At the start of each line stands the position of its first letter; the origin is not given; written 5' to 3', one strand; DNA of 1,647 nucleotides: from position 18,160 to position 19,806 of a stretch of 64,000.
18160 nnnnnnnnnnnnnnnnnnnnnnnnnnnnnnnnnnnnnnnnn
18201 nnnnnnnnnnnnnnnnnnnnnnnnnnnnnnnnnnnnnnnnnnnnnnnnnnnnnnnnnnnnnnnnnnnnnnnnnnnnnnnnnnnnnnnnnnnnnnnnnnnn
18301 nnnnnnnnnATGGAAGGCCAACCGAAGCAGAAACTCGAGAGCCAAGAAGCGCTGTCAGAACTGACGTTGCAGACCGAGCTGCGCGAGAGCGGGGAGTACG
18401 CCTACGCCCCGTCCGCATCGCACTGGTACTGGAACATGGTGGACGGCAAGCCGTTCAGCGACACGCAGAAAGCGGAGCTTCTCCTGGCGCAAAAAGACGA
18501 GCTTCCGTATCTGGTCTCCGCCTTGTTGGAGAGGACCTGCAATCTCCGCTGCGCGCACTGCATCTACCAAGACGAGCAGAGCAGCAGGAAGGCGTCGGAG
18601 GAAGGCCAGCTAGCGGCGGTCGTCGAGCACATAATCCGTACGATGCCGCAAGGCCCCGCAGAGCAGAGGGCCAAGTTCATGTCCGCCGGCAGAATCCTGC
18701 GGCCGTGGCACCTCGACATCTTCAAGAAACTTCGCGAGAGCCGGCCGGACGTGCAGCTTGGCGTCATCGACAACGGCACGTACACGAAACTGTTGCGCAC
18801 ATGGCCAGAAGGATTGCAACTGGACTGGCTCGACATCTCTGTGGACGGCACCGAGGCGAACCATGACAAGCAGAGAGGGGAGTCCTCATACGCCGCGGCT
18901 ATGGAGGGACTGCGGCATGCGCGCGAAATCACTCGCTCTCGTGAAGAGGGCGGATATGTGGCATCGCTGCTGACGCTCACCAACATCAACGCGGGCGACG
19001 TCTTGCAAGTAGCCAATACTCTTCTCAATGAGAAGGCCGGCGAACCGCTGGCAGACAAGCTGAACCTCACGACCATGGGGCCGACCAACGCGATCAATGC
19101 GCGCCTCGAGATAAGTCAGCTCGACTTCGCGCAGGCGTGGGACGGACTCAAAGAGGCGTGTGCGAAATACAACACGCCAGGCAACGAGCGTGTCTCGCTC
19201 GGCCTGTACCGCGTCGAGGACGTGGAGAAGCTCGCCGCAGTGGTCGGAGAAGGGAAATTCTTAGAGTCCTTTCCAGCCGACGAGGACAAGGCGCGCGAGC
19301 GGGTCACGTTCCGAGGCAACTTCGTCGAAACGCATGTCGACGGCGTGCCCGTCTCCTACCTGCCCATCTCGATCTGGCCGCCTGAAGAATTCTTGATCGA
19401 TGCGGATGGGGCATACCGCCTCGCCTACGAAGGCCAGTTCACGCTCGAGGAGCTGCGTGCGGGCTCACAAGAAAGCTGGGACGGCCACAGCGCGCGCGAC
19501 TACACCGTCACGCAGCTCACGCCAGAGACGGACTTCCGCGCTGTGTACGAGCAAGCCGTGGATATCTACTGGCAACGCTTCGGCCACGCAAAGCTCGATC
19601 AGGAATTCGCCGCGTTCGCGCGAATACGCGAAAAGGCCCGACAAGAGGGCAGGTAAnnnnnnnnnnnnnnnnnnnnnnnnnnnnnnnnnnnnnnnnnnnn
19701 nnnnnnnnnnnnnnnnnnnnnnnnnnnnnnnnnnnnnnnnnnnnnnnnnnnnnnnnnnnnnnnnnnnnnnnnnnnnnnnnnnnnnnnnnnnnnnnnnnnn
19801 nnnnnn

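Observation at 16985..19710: Candidate RiPP-like module: two tandem near-identical 23-aa peptide genes, a radical-SAM enzyme, and a divergent TrmB-like regulator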

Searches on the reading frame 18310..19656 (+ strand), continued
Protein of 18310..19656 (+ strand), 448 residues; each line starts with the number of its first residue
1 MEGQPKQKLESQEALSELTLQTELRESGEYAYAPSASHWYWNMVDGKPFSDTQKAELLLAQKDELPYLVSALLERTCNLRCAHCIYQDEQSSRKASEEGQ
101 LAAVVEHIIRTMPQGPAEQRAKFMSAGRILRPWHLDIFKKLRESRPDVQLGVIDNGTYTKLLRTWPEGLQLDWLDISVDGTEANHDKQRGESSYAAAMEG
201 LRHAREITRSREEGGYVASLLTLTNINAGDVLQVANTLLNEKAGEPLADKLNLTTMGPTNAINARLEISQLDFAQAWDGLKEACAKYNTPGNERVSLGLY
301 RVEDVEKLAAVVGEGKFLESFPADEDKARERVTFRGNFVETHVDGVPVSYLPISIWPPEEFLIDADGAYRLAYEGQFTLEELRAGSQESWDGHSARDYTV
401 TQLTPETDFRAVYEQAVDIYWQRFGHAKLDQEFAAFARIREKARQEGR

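Call 58: search_protein_families(library=ncbifam, proteins=[P0272, P0275, P0278, P0266, P0271, P0282, P0252, P0261], max_evalue=0.00001)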
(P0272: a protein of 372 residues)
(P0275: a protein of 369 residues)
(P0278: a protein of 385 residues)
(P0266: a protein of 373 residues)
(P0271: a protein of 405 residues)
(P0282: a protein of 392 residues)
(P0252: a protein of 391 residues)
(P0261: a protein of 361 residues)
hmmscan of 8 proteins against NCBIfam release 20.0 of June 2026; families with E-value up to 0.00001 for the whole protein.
P0272 (372 aa): 29 families (the best 25 are shown)
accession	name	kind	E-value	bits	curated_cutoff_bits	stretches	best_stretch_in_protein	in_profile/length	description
TIGR04051.1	rSAM_NirJ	equivalog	7.8e-15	54.7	515.45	1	49-207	12-171/354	heme d1 biosynthesis radical SAM protein NirJ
TIGR03961.1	rSAM_PTO1314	hypoth_equivalog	6.8e-14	51.9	306.05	1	45-205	29-184/332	PTO1314 family radical SAM protein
TIGR04054.1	rSAM_NirJ1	equivalog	2.2e-13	49.6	650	1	48-207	45-205/387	putative heme d1 biosynthesis radical SAM protein NirJ1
TIGR04317.1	W_rSAM_matur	equivalog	6.3e-13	48.6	380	1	47-212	12-184/349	tungsten cofactor oxidoreductase radical SAM maturase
TIGR04133.1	rSAM_w_lipo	hypoth_equivalog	7.6e-13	48.1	425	1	49-236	34-226/350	TIGR04133 family radical SAM/SPASM protein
TIGR04545.1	rSAM_ahbD_hemeb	equivalog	3.4e-12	46.4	500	1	48-205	9-168/339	heme b synthase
TIGR04053.2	TIGR04053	equivalog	8.3e-12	45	395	1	49-205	18-179/366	TIGR04053 family radical SAM/SPASM domain-containing protein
TIGR02668.1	moaA_archaeal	equivalog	1.1e-11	44.3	325.25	1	45-204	16-179/303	GTP 3',8-cyclase MoaA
NF050035.1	rSAM_WgK_link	exception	3.9e-11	42.5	650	1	36-209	6-181/367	radical SAM/SPASM peptide maturase WgkB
NF001199.0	PRK00164.2-1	equivalog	6e-11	42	231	1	44-213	17-186/308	GTP 3',8-cyclase MoaA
TIGR04546.1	rSAM_ahbC_deAc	equivalog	1.4e-10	40.6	650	1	47-207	47-208/390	12,18-didecarboxysiroheme deacetylase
NF045574.1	sacti_mat_StsB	exception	3.4e-10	39.4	625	1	48-209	105-266/466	StsB family radical SAM/SPASM domain sactipeptide maturase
TIGR04055.1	rSAM_NirJ2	equivalog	6e-10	39.2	500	1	48-203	9-165/326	putative heme d1 biosynthesis radical SAM protein NirJ2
TIGR04403.1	rSAM_skfB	equivalog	8.8e-10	37.9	300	1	47-201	112-266/402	sporulation killing factor system radical SAM maturase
TIGR04103.1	rSAM_nif11_3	equivalog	1.8e-09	36.7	725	1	49-197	15-160/412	nif11-class peptide radical SAM maturase 3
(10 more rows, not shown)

P0275 (369 aa): 8 families
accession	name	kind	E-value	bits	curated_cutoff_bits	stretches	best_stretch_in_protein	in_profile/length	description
TIGR04317.1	W_rSAM_matur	equivalog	4.6e-12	45.7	380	1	43-231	10-203/349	tungsten cofactor oxidoreductase radical SAM maturase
TIGR04051.1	rSAM_NirJ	equivalog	7.3e-12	44.9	515.45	1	46-211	11-175/354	heme d1 biosynthesis radical SAM protein NirJ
TIGR04053.2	TIGR04053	equivalog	8.1e-11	41.8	395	1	32-205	3-179/366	TIGR04053 family radical SAM/SPASM domain-containing protein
TIGR04545.1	rSAM_ahbD_hemeb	equivalog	1.8e-10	40.8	500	1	42-235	5-199/339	heme b synthase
TIGR04054.1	rSAM_NirJ1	equivalog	9.1e-10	37.7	650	1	39-201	38-199/387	putative heme d1 biosynthesis radical SAM protein NirJ1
TIGR04055.1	rSAM_NirJ2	equivalog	4.9e-09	36.2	500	1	42-244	5-207/326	putative heme d1 biosynthesis radical SAM protein NirJ2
TIGR04133.1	rSAM_w_lipo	hypoth_equivalog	7e-08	31.8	425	1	34-236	22-227/350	TIGR04133 family radical SAM/SPASM protein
TIGR02666.1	moaA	equivalog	7.9e-06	25.1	284.05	0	43-219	16-200/336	GTP 3',8-cyclase MoaA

P0278 (385 aa): 22 families
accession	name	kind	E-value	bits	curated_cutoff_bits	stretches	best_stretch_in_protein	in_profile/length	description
TIGR04051.1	rSAM_NirJ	equivalog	1.1e-13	50.9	515.45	1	53-220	11-176/354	heme d1 biosynthesis radical SAM protein NirJ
TIGR04347.1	pseudo_SAM_Halo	equivalog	1.3e-11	44.4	525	1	50-215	44-207/390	TIGR04347 family pseudo-SAM/SPASM protein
TIGR04054.1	rSAM_NirJ1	equivalog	2e-11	43.1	650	1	46-207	38-197/387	putative heme d1 biosynthesis radical SAM protein NirJ1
TIGR04133.1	rSAM_w_lipo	hypoth_equivalog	2.6e-11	43.1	425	1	51-242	31-224/350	TIGR04133 family radical SAM/SPASM protein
TIGR04340.1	rSAM_ACGX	hypoth_equivalog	1.7e-10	40.7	400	1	50-259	9-218/341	radical SAM/SPASM domain protein, ACGX system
TIGR02666.1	moaA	equivalog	1.8e-10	40.3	284.05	1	50-245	16-218/336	GTP 3',8-cyclase MoaA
TIGR04546.1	rSAM_ahbC_deAc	equivalog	2.5e-10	39.7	650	1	50-208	45-201/390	12,18-didecarboxysiroheme deacetylase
TIGR04053.2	TIGR04053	equivalog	3.1e-10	39.8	395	1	50-220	14-189/366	TIGR04053 family radical SAM/SPASM domain-containing protein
TIGR03961.1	rSAM_PTO1314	hypoth_equivalog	1e-09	38.1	306.05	1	45-206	24-177/332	PTO1314 family radical SAM protein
NF050035.1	rSAM_WgK_link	exception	1.2e-09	37.6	650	1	43-227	8-190/367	radical SAM/SPASM peptide maturase WgkB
TIGR04250.1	SCM_rSAM_ScmE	equivalog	1.2e-09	37.5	400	1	49-207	8-165/358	SynChlorMet cassette radical SAM/SPASM protein ScmE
TIGR04545.1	rSAM_ahbD_hemeb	equivalog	8.5e-09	35.3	500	1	50-244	6-199/339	heme b synthase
TIGR04084.1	rSAM_AF0577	subfamily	7.4e-08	31.7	225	1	49-192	2-138/347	TIGR04084 family radical SAM/SPASM domain-containing protein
TIGR03962.1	mycofact_rSAM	equivalog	1.1e-07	31.3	265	1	38-211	6-177/339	mycofactocin radical SAM maturase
TIGR03942.1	sulfatase_rSAM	equivalog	1.8e-07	30.5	349.45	1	126-264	94-234/363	anaerobic sulfatase maturase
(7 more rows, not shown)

P0266 (373 aa): 21 families
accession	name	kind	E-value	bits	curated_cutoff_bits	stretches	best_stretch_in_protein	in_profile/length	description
TIGR04250.1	SCM_rSAM_ScmE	equivalog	1.4e-13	50.5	400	1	36-209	2-174/358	SynChlorMet cassette radical SAM/SPASM protein ScmE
TIGR04051.1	rSAM_NirJ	equivalog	1.2e-12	47.5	515.45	1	47-212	12-174/354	heme d1 biosynthesis radical SAM protein NirJ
TIGR04317.1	W_rSAM_matur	equivalog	5.3e-12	45.5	380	1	45-219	12-189/349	tungsten cofactor oxidoreductase radical SAM maturase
TIGR03942.1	sulfatase_rSAM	equivalog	7.8e-09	35.1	349.45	1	139-218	114-193/363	anaerobic sulfatase maturase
TIGR04546.1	rSAM_ahbC_deAc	equivalog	1.9e-08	33.6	650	1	45-203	47-203/390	12,18-didecarboxysiroheme deacetylase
TIGR04340.1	rSAM_ACGX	hypoth_equivalog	2.5e-08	33.5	400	1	44-251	10-216/341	radical SAM/SPASM domain protein, ACGX system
TIGR04133.1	rSAM_w_lipo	hypoth_equivalog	3.9e-08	32.6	425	1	46-243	33-231/350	TIGR04133 family radical SAM/SPASM protein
TIGR04053.2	TIGR04053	equivalog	5.9e-08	32.3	395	1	47-202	18-175/366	TIGR04053 family radical SAM/SPASM domain-containing protein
TIGR04054.1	rSAM_NirJ1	equivalog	6e-08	31.7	650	1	46-203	45-200/387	putative heme d1 biosynthesis radical SAM protein NirJ1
TIGR04545.1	rSAM_ahbD_hemeb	equivalog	6.9e-08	32.3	500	1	46-208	9-169/339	heme b synthase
NF045574.1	sacti_mat_StsB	exception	1.5e-07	30.6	625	1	47-195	106-253/466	StsB family radical SAM/SPASM domain sactipeptide maturase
TIGR04251.1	SCM_rSAM_ScmF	equivalog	1.7e-07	31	400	1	46-201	13-170/353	SynChlorMet cassette radical SAM/SPASM protein ScmF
TIGR04055.1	rSAM_NirJ2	equivalog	4.5e-07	29.7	500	0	46-210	9-171/326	putative heme d1 biosynthesis radical SAM protein NirJ2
NF001199.0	PRK00164.2-1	equivalog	9.3e-07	28.3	231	1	44-203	19-178/308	GTP 3',8-cyclase MoaA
NF047865.1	rSAM_PapB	equivalog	1.7e-06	27.5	340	1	139-242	115-214/330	PapB family radical SAM/SPASM ranthipeptide maturase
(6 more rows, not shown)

P0271 (405 aa): 19 families
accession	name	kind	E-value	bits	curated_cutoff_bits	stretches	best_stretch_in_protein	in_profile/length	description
TIGR04133.1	rSAM_w_lipo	hypoth_equivalog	5.8e-13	48.5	425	1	76-267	33-226/350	TIGR04133 family radical SAM/SPASM protein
TIGR04051.1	rSAM_NirJ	equivalog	3.6e-12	45.9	515.45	1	76-243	11-176/354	heme d1 biosynthesis radical SAM protein NirJ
TIGR02666.1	moaA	equivalog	2.2e-11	43.3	284.05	1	73-239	16-189/336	GTP 3',8-cyclase MoaA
TIGR04347.1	pseudo_SAM_Halo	equivalog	1.4e-09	37.7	525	1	148-239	118-208/390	TIGR04347 family pseudo-SAM/SPASM protein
TIGR02668.1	moaA_archaeal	equivalog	2.6e-09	36.5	325.25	1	72-236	15-179/303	GTP 3',8-cyclase MoaA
TIGR04053.2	TIGR04053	equivalog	7.4e-09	35.3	395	1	74-246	15-189/366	TIGR04053 family radical SAM/SPASM domain-containing protein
TIGR04545.1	rSAM_ahbD_hemeb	equivalog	1.2e-07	31.5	500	1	74-244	7-176/339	heme b synthase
NF001199.0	PRK00164.2-1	equivalog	1.2e-07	31.2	231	1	72-234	17-179/308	GTP 3',8-cyclase MoaA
TIGR04251.1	SCM_rSAM_ScmF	equivalog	1.5e-07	31.1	400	1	73-228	10-167/353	SynChlorMet cassette radical SAM/SPASM protein ScmF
TIGR02109.1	PQQ_syn_pqqE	equivalog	3e-07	29.7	381.35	1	73-227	13-166/358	pyrroloquinoline quinone biosynthesis protein PqqE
TIGR04403.1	rSAM_skfB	equivalog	3.5e-07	29.3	300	1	62-237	99-271/402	sporulation killing factor system radical SAM maturase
TIGR03961.1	rSAM_PTO1314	hypoth_equivalog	4e-07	29.6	306.05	1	121-232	76-180/332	PTO1314 family radical SAM protein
TIGR04250.1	SCM_rSAM_ScmE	equivalog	2.8e-06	26.5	400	0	66-221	2-156/358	SynChlorMet cassette radical SAM/SPASM protein ScmE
TIGR04466.1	rSAM_BlsE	equivalog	3e-06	26.9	400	1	103-243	36-175/327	cytosylglucuronate decarboxylase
TIGR04054.1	rSAM_NirJ1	equivalog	3.1e-06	26.1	650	1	74-202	43-171/387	putative heme d1 biosynthesis radical SAM protein NirJ1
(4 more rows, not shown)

P0282 (392 aa): 19 families
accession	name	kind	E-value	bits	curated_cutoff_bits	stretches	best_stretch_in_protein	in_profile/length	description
TIGR04051.1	rSAM_NirJ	equivalog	4.7e-15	55.4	515.45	1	59-233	12-178/354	heme d1 biosynthesis radical SAM protein NirJ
TIGR04054.1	rSAM_NirJ1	equivalog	5.7e-13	48.2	650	1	56-218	43-198/387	putative heme d1 biosynthesis radical SAM protein NirJ1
TIGR04317.1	W_rSAM_matur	equivalog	1.2e-09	37.8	380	1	56-231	11-184/349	tungsten cofactor oxidoreductase radical SAM maturase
TIGR04546.1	rSAM_ahbC_deAc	equivalog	4.1e-09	35.7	650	1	39-220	30-203/390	12,18-didecarboxysiroheme deacetylase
TIGR03961.1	rSAM_PTO1314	hypoth_equivalog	8.4e-09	35.2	306.05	1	115-291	86-245/332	PTO1314 family radical SAM protein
TIGR04545.1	rSAM_ahbD_hemeb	equivalog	4.8e-08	32.8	500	1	57-216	8-161/339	heme b synthase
TIGR02666.1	moaA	equivalog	7.4e-08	31.7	284.05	1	57-265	18-226/336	GTP 3',8-cyclase MoaA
NF001199.0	PRK00164.2-1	equivalog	9.6e-08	31.5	231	1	54-225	17-183/308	GTP 3',8-cyclase MoaA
TIGR04133.1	rSAM_w_lipo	hypoth_equivalog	9.7e-08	31.3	425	1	59-286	34-253/350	TIGR04133 family radical SAM/SPASM protein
NF050035.1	rSAM_WgK_link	exception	1.6e-07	30.6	650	1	49-264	9-215/367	radical SAM/SPASM peptide maturase WgkB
TIGR03977.1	rSAM_pair_HxsC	equivalog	1.6e-07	30.5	267.9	1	53-276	30-247/292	His-Xaa-Ser system radical SAM maturase HxsC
TIGR04053.2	TIGR04053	equivalog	5.5e-07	29.1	395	1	58-213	17-169/366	TIGR04053 family radical SAM/SPASM domain-containing protein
TIGR04340.1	rSAM_ACGX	hypoth_equivalog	6e-07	29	400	1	139-229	100-180/341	radical SAM/SPASM domain protein, ACGX system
TIGR02668.1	moaA_archaeal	equivalog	8.2e-07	28.3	325.25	1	53-229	14-185/303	GTP 3',8-cyclase MoaA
TIGR03470.1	HpnH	equivalog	2.1e-06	27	225.05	1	125-263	102-230/318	adenosyl-hopene transferase HpnH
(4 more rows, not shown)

P0252 (391 aa): 9 families
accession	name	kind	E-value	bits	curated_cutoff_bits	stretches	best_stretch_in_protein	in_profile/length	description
TIGR04051.1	rSAM_NirJ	equivalog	1.8e-14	53.5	515.45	1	65-228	8-171/354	heme d1 biosynthesis radical SAM protein NirJ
TIGR04054.1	rSAM_NirJ1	equivalog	2.3e-12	46.2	650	1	63-221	40-201/387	putative heme d1 biosynthesis radical SAM protein NirJ1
TIGR04546.1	rSAM_ahbC_deAc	equivalog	2.1e-11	43.2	650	1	64-221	44-204/390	12,18-didecarboxysiroheme deacetylase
NF038283.1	viperin_w_prok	equivalog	6.8e-07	28.7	180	1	65-197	8-151/281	viperin family antiviral radical SAM protein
TIGR04303.1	GeoRSP_rSAM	equivalog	1.1e-06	28.5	400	1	62-226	8-173/325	GeoRSP system radical SAM/SPASM protein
TIGR04317.1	W_rSAM_matur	equivalog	1.8e-06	27.4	380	1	61-230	6-181/349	tungsten cofactor oxidoreductase radical SAM maturase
TIGR04133.1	rSAM_w_lipo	hypoth_equivalog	2e-06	27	425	1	66-262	31-229/350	TIGR04133 family radical SAM/SPASM protein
TIGR04545.1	rSAM_ahbD_hemeb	equivalog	2.3e-06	27.3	500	1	122-260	66-200/339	heme b synthase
TIGR02495.1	NrdG2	equivalog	8e-06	25.3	131.15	0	53-195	10-146/193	anaerobic ribonucleoside-triphosphate reductase activating protein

P0261 (361 aa): 10 families
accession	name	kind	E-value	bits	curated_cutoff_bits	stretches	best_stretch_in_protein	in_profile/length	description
TIGR04103.1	rSAM_nif11_3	equivalog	4.2e-10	38.8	725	1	39-236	11-209/412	nif11-class peptide radical SAM maturase 3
TIGR04546.1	rSAM_ahbC_deAc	equivalog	3.6e-09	35.9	650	1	38-195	44-202/390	12,18-didecarboxysiroheme deacetylase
NF045574.1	sacti_mat_StsB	exception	1.1e-08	34.4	625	1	26-168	87-232/466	StsB family radical SAM/SPASM domain sactipeptide maturase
TIGR04051.1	rSAM_NirJ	equivalog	1.5e-08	34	515.45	1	39-196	8-166/354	heme d1 biosynthesis radical SAM protein NirJ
TIGR03961.1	rSAM_PTO1314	hypoth_equivalog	2e-08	34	306.05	1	39-240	29-222/332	PTO1314 family radical SAM protein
TIGR04054.1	rSAM_NirJ1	equivalog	7.4e-08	31.4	650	1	30-185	33-190/387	putative heme d1 biosynthesis radical SAM protein NirJ1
TIGR04545.1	rSAM_ahbD_hemeb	equivalog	7.9e-08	32.1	500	1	39-192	6-161/339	heme b synthase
TIGR04053.2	TIGR04053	equivalog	1.7e-07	30.8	395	1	30-237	5-216/366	TIGR04053 family radical SAM/SPASM domain-containing protein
TIGR04340.1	rSAM_ACGX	hypoth_equivalog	8e-07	28.6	400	1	39-193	9-169/341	radical SAM/SPASM domain protein, ACGX system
NF050035.1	rSAM_WgK_link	exception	9.7e-07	28.1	650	1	30-235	6-213/367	radical SAM/SPASM peptide maturase WgkB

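Call 68: search_protein_families(library=padloc, proteins=[window:18310-19656:+], max_evalue=0.01)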
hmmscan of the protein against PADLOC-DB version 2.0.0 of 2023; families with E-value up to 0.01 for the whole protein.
window:18310-19656:+ (448 aa): 2 families
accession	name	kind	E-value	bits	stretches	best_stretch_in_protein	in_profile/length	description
PDLC02903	pVip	-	3.2e-06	24.8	1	73-203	6-125/257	Viperins not associated with kinases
PDLC02904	pVip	-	0.00011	19.8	1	73-203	9-131/262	Viperins associated with kinases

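Call 71: find_encoding_contigs(protein=P0272, flank=3000, max_places=3)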
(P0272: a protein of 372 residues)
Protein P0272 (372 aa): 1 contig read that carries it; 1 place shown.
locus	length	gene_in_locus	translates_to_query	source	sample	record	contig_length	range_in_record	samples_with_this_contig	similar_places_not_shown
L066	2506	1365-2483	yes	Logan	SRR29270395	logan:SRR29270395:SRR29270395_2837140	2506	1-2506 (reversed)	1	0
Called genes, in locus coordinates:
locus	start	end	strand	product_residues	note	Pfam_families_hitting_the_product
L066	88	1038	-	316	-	PF13404:HTH_AsnC-type, PF13412:HTH_24, PF13404:HTH_AsnC-type (weak), PF13412:HTH_24 (weak)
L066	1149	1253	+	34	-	-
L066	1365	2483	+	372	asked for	PF04055:Radical_SAM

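Call 72: find_encoding_contigs(protein=P0252, flank=3000, max_places=3)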
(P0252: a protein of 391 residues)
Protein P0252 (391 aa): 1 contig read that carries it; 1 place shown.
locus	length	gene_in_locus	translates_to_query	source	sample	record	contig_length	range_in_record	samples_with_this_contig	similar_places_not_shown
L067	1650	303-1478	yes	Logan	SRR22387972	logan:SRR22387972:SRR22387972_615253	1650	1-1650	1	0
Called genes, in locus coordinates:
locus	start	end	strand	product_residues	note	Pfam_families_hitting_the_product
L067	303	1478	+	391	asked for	-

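Call 75: find_encoding_contigs(protein=P0278, flank=3000, max_places=2)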
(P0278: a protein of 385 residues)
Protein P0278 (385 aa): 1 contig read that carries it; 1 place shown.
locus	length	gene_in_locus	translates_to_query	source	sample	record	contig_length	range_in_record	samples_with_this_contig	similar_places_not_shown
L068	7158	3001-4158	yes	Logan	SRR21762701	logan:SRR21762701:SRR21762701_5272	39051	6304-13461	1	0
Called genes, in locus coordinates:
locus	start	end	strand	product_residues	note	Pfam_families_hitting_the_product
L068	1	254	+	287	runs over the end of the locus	-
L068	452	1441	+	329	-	PF00005:ABC_tran, PF13191:AAA_16 (faint), PF13304:AAA_21 (faint), PF08352:oligo_HPY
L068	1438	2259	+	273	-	PF00005:ABC_tran, PF13304:AAA_21 (faint)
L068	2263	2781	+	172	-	-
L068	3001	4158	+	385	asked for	PF04055:Radical_SAM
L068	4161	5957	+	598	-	PF00496:SBP_bac_5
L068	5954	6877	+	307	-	PF19300:BPD_transp_1_N, PF00528:BPD_transp_1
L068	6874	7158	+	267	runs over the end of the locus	PF00528:BPD_transp_1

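Call 76: find_encoding_contigs(protein=P0261, flank=3000, max_places=2)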
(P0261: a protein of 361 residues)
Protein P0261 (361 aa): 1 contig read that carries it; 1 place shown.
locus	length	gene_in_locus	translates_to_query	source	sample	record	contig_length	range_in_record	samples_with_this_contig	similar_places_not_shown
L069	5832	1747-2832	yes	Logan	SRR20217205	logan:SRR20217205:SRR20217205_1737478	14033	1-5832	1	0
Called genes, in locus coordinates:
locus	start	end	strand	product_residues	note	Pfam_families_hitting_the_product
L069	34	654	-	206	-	-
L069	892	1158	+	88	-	-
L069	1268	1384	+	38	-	-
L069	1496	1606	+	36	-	-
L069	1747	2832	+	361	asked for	PF04055:Radical_SAM (faint)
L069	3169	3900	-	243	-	PF01978:TrmB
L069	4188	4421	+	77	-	-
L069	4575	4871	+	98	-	-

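Call 77: find_encoding_contigs(protein=P0288, flank=3000, max_places=2)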
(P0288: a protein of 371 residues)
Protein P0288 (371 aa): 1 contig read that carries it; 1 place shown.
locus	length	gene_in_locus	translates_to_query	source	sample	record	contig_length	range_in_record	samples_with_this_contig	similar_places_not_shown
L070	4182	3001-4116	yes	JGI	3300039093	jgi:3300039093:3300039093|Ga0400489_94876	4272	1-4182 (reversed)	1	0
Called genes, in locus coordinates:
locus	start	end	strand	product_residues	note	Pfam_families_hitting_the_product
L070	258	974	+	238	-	-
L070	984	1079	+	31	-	-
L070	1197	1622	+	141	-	-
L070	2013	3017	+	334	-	PF00005:ABC_tran, PF08352:oligo_HPY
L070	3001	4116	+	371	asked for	PF04055:Radical_SAM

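Call 78: find_encoding_contigs(protein=P0266, flank=3000, max_places=2)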
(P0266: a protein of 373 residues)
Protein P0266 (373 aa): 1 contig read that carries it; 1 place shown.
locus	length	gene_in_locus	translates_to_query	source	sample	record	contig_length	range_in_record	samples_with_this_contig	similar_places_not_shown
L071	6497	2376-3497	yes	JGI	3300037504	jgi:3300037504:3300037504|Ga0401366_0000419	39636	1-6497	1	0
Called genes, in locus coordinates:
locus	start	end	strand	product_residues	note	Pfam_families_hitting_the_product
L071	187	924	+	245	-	PF01978:TrmB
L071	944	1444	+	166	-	PF00383:dCMP_cyt_deam_1, PF14437:MafB19-deam, PF14439:Bd3614-deam (weak)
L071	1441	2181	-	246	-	PF01978:TrmB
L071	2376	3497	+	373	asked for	PF04055:Radical_SAM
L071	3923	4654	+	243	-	PF01978:TrmB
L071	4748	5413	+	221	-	-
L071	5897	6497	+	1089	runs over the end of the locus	PF04563:RNA_pol_Rpb2_1, PF04561:RNA_pol_Rpb2_2, PF04565:RNA_pol_Rpb2_3, PF10385:RNA_pol_Rpb2_45, PF00562:RNA_pol_Rpb2_6, PF04560:RNA_pol_Rpb2_7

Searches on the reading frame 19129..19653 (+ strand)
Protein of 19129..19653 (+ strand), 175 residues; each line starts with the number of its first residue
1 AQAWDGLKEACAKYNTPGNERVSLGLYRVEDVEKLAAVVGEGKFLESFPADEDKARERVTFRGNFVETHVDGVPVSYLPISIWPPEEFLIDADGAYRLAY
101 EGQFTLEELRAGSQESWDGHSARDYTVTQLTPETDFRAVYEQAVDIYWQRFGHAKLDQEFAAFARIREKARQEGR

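Call 64: search_protein_families(library=pfam, proteins=[window:19129-19653:+], max_evalue=10)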
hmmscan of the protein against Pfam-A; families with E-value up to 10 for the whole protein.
seq(175 aa): 0 families
